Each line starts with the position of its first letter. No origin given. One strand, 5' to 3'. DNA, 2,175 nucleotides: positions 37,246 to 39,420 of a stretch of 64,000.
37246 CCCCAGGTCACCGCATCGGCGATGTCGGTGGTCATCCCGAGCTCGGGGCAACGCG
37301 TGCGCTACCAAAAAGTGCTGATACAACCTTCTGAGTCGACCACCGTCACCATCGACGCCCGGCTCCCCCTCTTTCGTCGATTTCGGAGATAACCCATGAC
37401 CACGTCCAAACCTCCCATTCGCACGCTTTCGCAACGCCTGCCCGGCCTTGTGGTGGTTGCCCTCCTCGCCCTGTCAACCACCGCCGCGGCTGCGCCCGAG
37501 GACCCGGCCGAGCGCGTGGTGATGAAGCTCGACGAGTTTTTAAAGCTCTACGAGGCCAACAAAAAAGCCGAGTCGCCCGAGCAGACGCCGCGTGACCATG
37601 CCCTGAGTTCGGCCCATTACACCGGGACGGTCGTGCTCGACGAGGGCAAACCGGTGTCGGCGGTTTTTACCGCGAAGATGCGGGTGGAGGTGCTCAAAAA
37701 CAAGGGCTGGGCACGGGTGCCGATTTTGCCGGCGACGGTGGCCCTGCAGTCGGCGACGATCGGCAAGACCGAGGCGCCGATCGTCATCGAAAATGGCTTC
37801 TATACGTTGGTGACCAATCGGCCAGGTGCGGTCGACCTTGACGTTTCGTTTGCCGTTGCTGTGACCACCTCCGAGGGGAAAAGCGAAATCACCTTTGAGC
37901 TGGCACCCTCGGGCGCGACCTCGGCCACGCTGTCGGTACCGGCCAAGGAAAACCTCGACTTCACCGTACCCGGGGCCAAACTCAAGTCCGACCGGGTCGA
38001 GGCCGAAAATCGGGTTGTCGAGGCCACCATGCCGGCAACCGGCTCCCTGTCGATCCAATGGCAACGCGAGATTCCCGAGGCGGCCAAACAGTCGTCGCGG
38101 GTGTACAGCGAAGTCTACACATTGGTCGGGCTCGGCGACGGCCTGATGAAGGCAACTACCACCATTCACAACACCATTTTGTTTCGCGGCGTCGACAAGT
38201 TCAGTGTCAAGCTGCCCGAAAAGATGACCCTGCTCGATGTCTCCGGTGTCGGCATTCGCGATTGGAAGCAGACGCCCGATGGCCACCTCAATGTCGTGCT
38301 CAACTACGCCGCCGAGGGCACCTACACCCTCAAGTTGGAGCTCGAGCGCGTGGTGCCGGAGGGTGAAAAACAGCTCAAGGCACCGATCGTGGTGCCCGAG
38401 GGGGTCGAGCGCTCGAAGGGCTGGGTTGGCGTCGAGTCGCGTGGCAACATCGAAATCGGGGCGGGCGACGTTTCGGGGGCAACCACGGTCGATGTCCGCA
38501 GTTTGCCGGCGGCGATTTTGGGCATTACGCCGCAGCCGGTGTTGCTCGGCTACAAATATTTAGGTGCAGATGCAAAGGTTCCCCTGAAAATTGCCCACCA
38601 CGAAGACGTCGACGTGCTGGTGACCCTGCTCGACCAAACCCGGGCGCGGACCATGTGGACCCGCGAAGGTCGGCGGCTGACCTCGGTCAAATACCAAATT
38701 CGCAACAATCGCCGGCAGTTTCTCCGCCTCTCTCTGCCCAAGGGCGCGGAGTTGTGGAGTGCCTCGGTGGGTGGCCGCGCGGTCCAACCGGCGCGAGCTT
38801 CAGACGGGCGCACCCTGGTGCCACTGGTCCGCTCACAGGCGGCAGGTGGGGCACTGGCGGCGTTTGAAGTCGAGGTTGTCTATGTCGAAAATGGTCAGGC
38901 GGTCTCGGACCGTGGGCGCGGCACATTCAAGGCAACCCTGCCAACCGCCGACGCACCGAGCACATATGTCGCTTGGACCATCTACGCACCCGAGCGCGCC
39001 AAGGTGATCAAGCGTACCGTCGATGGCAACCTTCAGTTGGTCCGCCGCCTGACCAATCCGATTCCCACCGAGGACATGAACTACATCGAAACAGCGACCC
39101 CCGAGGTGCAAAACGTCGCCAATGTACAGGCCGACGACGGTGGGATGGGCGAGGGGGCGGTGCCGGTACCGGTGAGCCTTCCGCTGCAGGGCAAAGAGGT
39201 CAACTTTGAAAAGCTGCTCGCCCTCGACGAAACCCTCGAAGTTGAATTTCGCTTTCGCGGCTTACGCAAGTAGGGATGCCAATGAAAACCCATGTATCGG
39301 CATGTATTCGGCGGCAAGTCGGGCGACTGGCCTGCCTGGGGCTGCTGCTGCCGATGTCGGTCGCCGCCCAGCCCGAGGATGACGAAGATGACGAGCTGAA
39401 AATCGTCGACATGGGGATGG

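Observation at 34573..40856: Tightly coupled operon: two paralogous large secreted proteins of unknown function plus a vWA (MIDAS) protein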

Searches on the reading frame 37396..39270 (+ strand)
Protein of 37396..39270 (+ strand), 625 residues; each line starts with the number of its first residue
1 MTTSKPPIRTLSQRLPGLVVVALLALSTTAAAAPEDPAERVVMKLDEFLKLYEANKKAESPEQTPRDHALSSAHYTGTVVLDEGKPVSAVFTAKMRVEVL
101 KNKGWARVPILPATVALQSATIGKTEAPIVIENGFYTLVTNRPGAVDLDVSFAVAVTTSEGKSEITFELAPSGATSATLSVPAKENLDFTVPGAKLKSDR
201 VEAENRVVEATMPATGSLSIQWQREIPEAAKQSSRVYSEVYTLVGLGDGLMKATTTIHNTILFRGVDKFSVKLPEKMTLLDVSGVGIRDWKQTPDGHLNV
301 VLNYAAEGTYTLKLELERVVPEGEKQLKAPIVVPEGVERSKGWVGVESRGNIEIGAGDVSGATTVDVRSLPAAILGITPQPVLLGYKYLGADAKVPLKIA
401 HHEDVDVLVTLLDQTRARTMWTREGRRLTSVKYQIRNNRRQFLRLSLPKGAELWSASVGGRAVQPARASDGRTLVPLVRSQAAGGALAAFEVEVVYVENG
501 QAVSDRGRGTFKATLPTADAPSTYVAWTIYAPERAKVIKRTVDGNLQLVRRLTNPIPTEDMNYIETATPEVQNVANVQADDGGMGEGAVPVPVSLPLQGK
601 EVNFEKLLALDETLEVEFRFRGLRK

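Call 7: search_protein_families(library=pfam, proteins=[window:37396-39270:+], max_evalue=0.01)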
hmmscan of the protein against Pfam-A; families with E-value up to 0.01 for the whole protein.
window:37396-39270:+ (625 aa): 0 families

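Call 9: search_protein_families(library=ncbifam, proteins=[window:37396-39270:+], max_evalue=1)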
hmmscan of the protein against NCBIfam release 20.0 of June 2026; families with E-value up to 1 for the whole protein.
window:37396-39270:+ (625 aa): 0 families

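Call 10: find_homologous_proteins(query=window:37396-39270:+)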
Query window:37396-39270:+ (625 aa): 525 proteins with E <= 0.001 among 8000 candidates; the best 120 are listed.
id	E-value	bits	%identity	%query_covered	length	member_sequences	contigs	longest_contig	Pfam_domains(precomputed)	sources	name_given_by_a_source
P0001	0.0e+0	1361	100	100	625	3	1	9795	-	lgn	-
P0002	0.0e+0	1169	89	96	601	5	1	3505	-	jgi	-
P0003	0.0e+0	1053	79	96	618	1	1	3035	-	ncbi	-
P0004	0.0e+0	1052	79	96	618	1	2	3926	-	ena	-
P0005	0.0e+0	1048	79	96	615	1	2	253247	-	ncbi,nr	ncbi:MAG: hypothetical protein H6713_29945 [Myxococcales bacterium]|nr:hypothetical protein [Myxococ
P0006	8.9e-284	960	78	90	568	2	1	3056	-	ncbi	ncbi:MAG: hypothetical protein R3A51_23705, partial [Nannocystaceae bacterium]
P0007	1.1e-272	924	70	96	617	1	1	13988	-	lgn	-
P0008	1.3e-272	923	70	97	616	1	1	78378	-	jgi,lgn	jgi:hypothetical protein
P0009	3.7e-269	912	70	97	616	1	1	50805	-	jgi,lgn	jgi:hypothetical protein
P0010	5.9e-267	905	69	95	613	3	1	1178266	-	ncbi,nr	ncbi:MAG: hypothetical protein H6711_05815 [Myxococcales bacterium]|nr:hypothetical protein [Myxococ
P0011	1.5e-266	903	68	98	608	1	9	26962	-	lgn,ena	-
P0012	1.5e-266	903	68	98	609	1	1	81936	-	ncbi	-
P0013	2.5e-266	903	69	94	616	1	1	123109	-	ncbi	ncbi:MAG: hypothetical protein R3A79_11800 [Nannocystaceae bacterium]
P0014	4.6e-266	902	69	95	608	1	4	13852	-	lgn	-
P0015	9.3e-266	901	70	95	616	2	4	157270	-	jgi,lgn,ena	-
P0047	4.3e-259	879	67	98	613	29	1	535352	-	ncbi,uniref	ncbi:hypothetical protein [Nannocystis pusilla]|uniref:hypothetical protein n=1 Tax=Nannocystis pusi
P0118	6.3e-247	839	65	95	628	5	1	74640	-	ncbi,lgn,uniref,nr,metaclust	ncbi:hypothetical protein PPSIR1_26408 [Plesiocystis pacifica SIR-1]|uniref:Uncharacterized protein 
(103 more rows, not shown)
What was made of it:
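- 37396..39273 (+): P2 gene, 625 aa. This is the compact paralogue and the slowest-evolving gene of the neighbourhood. The 120 listed orthologues are 62-100% identical (call 10).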

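Call 11: find_encoding_contigs(protein=P0047, flank=10000, max_places=2)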
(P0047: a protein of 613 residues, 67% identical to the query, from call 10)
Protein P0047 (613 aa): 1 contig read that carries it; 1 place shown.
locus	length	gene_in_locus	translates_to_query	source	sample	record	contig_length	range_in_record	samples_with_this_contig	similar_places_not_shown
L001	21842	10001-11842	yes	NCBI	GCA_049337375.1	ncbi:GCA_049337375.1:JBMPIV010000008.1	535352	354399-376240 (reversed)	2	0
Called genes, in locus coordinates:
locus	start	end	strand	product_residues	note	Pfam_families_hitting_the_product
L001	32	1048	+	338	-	PF08239:SH3_3 (weak), PF01551:Peptidase_M23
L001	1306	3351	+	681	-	PF16822:ALGX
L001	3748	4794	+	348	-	-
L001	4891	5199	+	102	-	-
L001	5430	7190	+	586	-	PF00135:COesterase, PF20434:BD-FAE, PF07859:Abhydrolase_3 (faint)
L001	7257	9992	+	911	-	-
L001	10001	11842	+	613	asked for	-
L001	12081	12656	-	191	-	PF00903:Glyoxalase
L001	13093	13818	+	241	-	PF00440:TetR_N, PF16859:TetR_C_11, PF13977:TetR_C_6 (weak)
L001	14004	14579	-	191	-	PF00440:TetR_N, PF21597:TetR_C_43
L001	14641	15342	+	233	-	PF05019:Coq4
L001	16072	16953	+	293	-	PF00106:adh_short, PF01370:Epimerase (weak), PF04321:RmlD_sub_bind (weak), PF08659:KR, PF13460:NAD_binding_10, PF13561:adh_short_C2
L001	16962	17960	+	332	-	PF00165:HTH_AraC (faint), PF12625:Arabinose_bd, PF12833:HTH_18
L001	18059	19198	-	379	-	-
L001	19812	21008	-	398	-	PF12679:ABC2_membrane_2, PF12698:ABC2_membrane_3, PF01061:ABC2_membrane (weak)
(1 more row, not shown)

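Call 12: find_encoding_contigs(protein=P0118, flank=10000, max_places=2)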
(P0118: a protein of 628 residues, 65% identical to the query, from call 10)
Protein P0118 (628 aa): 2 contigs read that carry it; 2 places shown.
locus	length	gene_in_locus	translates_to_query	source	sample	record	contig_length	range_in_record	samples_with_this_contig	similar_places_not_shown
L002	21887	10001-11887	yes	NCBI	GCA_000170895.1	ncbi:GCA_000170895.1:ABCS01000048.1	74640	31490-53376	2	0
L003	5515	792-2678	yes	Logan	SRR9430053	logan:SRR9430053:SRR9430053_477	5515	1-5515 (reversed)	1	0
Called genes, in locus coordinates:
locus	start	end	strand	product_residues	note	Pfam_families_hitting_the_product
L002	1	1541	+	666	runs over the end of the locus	PF02668:TauD, PF00067:p450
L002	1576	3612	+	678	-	PF00027:cNMP_binding, PF05141:DIT1_PvcA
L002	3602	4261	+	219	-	PF06041:DUF924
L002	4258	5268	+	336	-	PF08100:Dimerisation, PF00891:Methyltransf_2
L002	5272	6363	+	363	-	PF05141:DIT1_PvcA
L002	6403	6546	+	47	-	-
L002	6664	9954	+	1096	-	-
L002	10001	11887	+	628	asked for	-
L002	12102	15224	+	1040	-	PF08310:LGFP (weak)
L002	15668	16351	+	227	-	-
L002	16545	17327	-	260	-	PF00005:ABC_tran, PF02463:SMC_N (faint), PF13304:AAA_21 (weak), PF13401:AAA_22 (faint)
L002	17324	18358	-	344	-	PF01032:FecCD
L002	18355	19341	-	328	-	PF01497:Peripla_BP_2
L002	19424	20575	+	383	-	-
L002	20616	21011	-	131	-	PF13665:Tox-PAAR-like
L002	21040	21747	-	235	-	PF12059:DUF3540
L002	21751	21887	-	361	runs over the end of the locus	-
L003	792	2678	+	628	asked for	-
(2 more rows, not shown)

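Call 19: search_solved_structures(query=A1, max_evalue=1)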
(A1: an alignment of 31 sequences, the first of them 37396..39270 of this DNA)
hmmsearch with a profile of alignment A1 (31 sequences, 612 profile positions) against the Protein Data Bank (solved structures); distinct sequences matched with E-value up to 1: 0.

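Call 22: search_protein_families(library=pfam, proteins=[window:37396-39270:+], max_evalue=10)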
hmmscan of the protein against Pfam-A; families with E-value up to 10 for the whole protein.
window:37396-39270:+ (625 aa): 1 family
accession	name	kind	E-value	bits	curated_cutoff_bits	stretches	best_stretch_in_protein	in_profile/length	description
PF08308.17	PEGA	-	0.32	11.4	20.8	1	113-144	13-45/71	PEGA domain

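Call 25: find_encoding_contigs(protein=P0005, flank=10000, max_places=2)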
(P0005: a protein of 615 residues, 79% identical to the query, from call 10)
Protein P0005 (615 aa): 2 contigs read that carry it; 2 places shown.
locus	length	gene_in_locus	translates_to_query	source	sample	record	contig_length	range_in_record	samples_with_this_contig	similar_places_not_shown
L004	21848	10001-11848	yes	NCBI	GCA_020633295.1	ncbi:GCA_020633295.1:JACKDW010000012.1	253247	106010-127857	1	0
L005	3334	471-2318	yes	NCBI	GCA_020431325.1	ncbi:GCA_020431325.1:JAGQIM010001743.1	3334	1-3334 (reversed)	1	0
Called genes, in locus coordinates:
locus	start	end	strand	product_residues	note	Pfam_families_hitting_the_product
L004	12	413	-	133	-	PF14248:DUF4345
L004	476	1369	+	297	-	PF13593:SBF_like, PF01758:SBF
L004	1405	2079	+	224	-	-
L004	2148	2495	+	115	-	-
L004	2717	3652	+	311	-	-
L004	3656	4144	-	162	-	-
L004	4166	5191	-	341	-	-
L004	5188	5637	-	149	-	-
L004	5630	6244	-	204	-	-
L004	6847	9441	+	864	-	-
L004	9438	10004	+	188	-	-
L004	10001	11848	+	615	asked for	-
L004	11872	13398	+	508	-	PF00092:VWA, PF13519:VWA_2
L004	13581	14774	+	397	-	-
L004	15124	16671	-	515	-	-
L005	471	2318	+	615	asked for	-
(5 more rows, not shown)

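Call 26: find_encoding_contigs(protein=P0001, flank=10000, max_places=2)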
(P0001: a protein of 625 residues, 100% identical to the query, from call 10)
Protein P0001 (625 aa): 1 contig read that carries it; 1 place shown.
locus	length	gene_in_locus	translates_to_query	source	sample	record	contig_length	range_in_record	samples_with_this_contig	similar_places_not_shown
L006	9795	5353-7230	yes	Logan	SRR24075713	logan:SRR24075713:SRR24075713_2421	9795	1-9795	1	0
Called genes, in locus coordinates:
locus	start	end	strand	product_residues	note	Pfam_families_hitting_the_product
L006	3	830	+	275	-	?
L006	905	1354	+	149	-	PF08472:S6PP_C (weak)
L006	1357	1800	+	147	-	PF07291:MauE (weak), PF07681:DoxX (weak)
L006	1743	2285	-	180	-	-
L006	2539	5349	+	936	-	-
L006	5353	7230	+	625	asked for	-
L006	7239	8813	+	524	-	PF00092:VWA, PF13519:VWA_2, PF13768:VWA_3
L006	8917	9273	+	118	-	PF11294:DUF3095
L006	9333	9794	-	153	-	?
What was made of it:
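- Checked: The vWA gene may instead start at the second ATG, 39282, which gives a gap of 8 nt. That is the start called in the near-identical contig L006 (call 26).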

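Call 27: predict_structure(alignment_id=A1)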
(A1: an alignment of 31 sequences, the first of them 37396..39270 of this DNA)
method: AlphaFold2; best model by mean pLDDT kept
length: 625 residues; sequences in the alignment: 31
mean_pLDDT: 72.7   pTM: 0.39
mean pLDDT of the five models: 72.7, 72.7, 69.6, 69.4, 64.6
residues with pLDDT >= 90: 65; 70-90: 354; 50-70: 104; < 50: 102
segments of 3 or more residues with pLDDT < 50: 1-6, 8-44, 58-64, 226-231, 405-409, 480-488, 559-568, 578-594
pLDDT, mean of each block of 10 residues (from residue 1): 36 33 31 33 55 51 58 85 84 86 78 87 86 83 84 83 80 77 78 79 85 76 58 76 82 88 79 89 84 88 75 88 82 87 79 74 72 57 76 83 52 81 87 68 81 77 67 66 44 85 87 86 85 84 86 62 40 51 38 60 84 87 82
secondary structure, 60 per line:
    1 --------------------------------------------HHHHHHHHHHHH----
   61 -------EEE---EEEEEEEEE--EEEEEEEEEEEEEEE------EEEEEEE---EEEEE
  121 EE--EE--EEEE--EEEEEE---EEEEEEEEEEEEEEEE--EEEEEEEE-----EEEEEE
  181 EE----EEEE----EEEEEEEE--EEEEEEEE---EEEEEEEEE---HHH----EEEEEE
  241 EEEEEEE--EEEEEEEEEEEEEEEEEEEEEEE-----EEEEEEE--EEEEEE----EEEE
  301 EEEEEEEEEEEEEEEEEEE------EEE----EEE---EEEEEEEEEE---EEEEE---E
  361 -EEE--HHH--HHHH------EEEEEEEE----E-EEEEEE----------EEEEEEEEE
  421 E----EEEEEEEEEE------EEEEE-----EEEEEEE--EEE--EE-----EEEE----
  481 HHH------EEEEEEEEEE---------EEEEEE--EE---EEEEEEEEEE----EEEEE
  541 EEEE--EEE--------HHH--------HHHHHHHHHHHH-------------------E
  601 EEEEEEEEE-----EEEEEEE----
elements in order: H45-56 E68-70 E74-82 E85-99 E106-112 E116-122 E129-132 E135-140 E144-159 E162-169 E175-182 E187-190 E195-202 E205-212 E216-224 E235-247 E250-272 E278-284 E287-292 E297-319 E326-328 E333-335 E339-348 E352-356 E362-364 H372-375 E382-389 E396-401 E412-421 E426-435 E442-446 E452-458 E461-463 E473-476 E490-499 E509-514 E522-531 E536-544 E547-549 H569-580 E600-609 E615-621
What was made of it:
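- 37597..39045 (+): P2 three-domain beta module (aa ~68-550). It includes the VIT-like block aa 422-532 (nt 38659-38991). AF2 model is all-beta, pLDDT 72.7 (call 27).
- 39193..39258 (+): P2 C-terminal beta-hairpin (aa 600-621). In distant homologues this motif sits directly before TM helices. pLDDT 84-87 (call 27).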

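Call 29: search_protein_representatives(alignment_id=A1)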
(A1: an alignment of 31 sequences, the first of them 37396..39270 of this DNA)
Query: 31 sequences, 612 profile positions. Proteins with E-value up to 0.001 (for the whole library): 4731; up to 1e-10: 3340; up to 1e-30: 1543. The best 150 are listed.
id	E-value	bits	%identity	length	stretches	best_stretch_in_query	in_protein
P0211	3.9e-285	963.2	-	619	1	22-612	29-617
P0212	4.8e-208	708.6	-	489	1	126-612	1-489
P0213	2.0e-203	693.3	-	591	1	3-416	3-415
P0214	2.1e-202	690.0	-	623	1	17-612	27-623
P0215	1.8e-191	653.8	-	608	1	19-610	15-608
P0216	2.4e-189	646.8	-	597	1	17-608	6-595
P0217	9.6e-185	631.6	-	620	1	9-611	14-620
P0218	1.3e-184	631.2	-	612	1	6-611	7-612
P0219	7.3e-184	628.7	-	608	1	4-611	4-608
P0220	8.6e-168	575.6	-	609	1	12-609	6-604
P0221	1.2e-159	548.7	-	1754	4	27-522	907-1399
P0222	2.2e-143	495.0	-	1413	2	27-607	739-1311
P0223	5.9e-143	493.6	-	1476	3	33-608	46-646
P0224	3.1e-140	484.6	-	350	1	264-610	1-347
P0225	6.9e-139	480.2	-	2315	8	219-523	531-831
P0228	8.3e-129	446.9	-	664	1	42-610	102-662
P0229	6.7e-128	443.9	-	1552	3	26-534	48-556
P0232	2.5e-127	442.0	-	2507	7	209-525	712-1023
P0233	2.4e-125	435.4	-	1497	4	49-523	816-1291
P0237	2.5e-123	428.8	-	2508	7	216-532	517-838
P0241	6.6e-122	424.1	-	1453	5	222-542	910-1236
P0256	4.3e-113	395.0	-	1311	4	223-597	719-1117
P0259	4.9e-110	384.9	-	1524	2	49-609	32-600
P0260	7.1e-110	384.3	-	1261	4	220-539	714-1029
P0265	2.1e-107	376.2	-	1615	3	30-608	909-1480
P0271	2.5e-104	366.0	-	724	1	45-600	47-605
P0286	2.4e-98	346.3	-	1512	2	22-526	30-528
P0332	1.7e-89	317.0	-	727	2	28-535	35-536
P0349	1.4e-86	307.4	-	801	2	7-527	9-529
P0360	1.7e-83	297.3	-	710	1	41-597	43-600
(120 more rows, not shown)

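Call 30: search_protein_families(library=pfam, proteins=[P0221, P0222, P0225, P0228, P0256, P0271, P0349], max_evalue=0.001)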
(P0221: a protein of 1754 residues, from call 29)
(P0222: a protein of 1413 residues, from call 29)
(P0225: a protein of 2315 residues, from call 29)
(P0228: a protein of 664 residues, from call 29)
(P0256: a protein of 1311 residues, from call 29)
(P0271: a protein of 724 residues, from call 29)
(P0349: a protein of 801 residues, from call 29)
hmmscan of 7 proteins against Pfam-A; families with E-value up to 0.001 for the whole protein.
P0221 (1754 aa): 0 families

P0222 (1413 aa): 0 families

P0225 (2315 aa): 0 families

P0228 (664 aa): 0 families

P0256 (1311 aa): 0 families

P0271 (724 aa): 0 families

P0349 (801 aa): 0 families

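Call 31: fold_search(model_id=the predicted structure, library=pdb)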
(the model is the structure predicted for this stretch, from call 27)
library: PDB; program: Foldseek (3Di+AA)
matches with E <= 10: 1419; with E <= 0.001: 62
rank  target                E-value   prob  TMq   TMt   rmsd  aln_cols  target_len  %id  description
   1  6s7t_E                9.3e-09  1.00  0.19  0.27  19.8       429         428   14  Cryo-EM structure of human oligosaccharyltransferase complex OST-B (released 2019-12-18)
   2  8b6l_O                1.3e-08  1.00  0.20  0.21  19.8       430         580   11  Subtomogram average of the human Sec61-TRAP-OSTA-translocon (released 2022-12-07)
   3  6s7o_E                1.6e-08  1.00  0.20  0.22  20.0       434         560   13  Cryo-EM structure of human oligosaccharyltransferase complex OST-A (released 2019-12-18)
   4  6c26_1                4.3e-08  1.00  0.20  0.28  20.2       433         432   10  The Cryo-EM structure of a eukaryotic oligosaccharyl transferase complex (released 2018-01-31)
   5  7oci_A                5.2e-08  1.00  0.20  0.27  19.6       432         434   12  Cryo-EM structure of yeast Ost6p containing oligosaccharyltransferase complex (released 2022-02-16)
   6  8pn9_E                6.0e-08  1.00  0.19  0.21  19.6       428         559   12  Structure of human oligosaccharyltransferase OST-A complex bound to NGI-1 (released 2024-05-08)
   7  8agb_E                2.1e-07  1.00  0.20  0.27  19.7       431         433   11  Structure of yeast oligosaccharylransferase complex with lipid-linked oligosaccharide bound (released 2022-12-07)
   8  3fcs_A                3.7e-05  0.99  0.15  0.12  16.7       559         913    8  Structure of complete ectodomain of integrin aIIBb3 (released 2009-01-20)
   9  7usl_A                8.2e-05  0.93  0.14  0.12  19.4       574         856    8  Integrin alphaM/beta2 ectodomain in complex with adenylate cyclase toxin RTX751 and M1F5 Fab (released 2022-08-17)
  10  4mmz_A                9.4e-05  0.91  0.14  0.11  20.7       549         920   10  Integrin AlphaVBeta3 ectodomain bound to an antagonistic tenth domain of Fibronectin (released 2014-03-26)
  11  4cak_A                1.0e-04  0.96  0.13  0.10  23.2       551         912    9  Three-dimensional reconstruction of intact human integrin alphaIIbbeta3 in a phospholipid bilayer nanodisc (released 2013-10-30)
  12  4nen_A                1.4e-04  0.77  0.12  0.08  19.2       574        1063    7  An internal ligand-bound, metastable state of a leukocyte integrin, aXb2 (released 2014-01-15)
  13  4g1m_A                1.5e-04  0.89  0.14  0.10  20.1       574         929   10  Re-refinement of alpha V beta 3 structure (released 2012-12-12)
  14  2dq6                  1.6e-04  1.00  0.20  0.15  10.3       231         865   12  Crystal Structure of Aminopeptidase N from Escherichia coli (released 2006-08-01)
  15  8t2v_A                1.9e-04  0.95  0.15  0.11  15.7       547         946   10  Cryo-EM Structures of Full-length Integrin alphaIIbbeta3 in Native Lipids (released 2023-07-26)
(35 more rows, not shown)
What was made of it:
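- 37597..39045 (+): Foldseek matches ribophorin I/Ost1 chains of OST complexes at E=9e-9 (call 31).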

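Call 32: list_cluster_members(proteins=[P0221, P0222, P0223, P0225, P0228, P0232, P0256, P0271, P0349, P0214])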
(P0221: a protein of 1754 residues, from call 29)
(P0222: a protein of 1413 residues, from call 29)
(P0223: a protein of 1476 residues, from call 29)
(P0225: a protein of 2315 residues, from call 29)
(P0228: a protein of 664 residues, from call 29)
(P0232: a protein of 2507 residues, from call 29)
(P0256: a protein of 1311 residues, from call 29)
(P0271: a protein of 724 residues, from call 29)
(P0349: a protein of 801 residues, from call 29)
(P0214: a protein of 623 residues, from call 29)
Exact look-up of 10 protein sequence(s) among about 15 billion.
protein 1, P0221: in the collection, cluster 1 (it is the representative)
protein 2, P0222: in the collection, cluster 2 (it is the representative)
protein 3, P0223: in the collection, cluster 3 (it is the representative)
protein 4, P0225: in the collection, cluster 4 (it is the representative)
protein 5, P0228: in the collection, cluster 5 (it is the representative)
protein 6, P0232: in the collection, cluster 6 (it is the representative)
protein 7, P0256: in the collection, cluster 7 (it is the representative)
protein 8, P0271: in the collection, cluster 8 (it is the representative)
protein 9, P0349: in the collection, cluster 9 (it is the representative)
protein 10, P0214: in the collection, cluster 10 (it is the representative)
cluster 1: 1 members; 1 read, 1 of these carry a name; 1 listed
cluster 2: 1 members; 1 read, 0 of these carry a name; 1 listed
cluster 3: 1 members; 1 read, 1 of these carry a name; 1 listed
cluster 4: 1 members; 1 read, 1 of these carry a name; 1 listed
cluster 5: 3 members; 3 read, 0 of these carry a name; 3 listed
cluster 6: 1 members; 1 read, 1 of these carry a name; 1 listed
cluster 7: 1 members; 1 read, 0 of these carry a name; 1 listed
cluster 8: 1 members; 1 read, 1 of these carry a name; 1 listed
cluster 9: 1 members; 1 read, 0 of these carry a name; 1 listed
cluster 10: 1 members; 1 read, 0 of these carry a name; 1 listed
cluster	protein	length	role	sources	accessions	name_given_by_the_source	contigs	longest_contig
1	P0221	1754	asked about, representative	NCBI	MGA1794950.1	MAG: hypothetical protein ACMUIL_03725 [bacterium]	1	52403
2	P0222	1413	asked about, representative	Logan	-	-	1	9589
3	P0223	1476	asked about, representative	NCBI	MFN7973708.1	MAG: hypothetical protein U0166_15390 [Acidobacteriota bacterium]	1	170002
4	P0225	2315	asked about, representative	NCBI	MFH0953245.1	MAG: hypothetical protein V1873_02835 [Verrucomicrobiota bacterium]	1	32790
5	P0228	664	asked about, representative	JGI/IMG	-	-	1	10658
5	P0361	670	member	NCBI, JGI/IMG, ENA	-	-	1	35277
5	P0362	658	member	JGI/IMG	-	-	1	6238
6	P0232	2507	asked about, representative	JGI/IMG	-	type II secretory pathway pseudopilin PulG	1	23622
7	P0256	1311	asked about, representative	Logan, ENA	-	-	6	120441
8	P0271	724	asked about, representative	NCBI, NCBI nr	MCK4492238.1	MAG: hypothetical protein KAU03_06415 [Candidatus Altiarchaeales archaeon] | hypothetical protein [Candidatus Altiarchaeales archaeon]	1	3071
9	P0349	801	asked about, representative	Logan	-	-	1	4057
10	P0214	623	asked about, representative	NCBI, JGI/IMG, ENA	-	-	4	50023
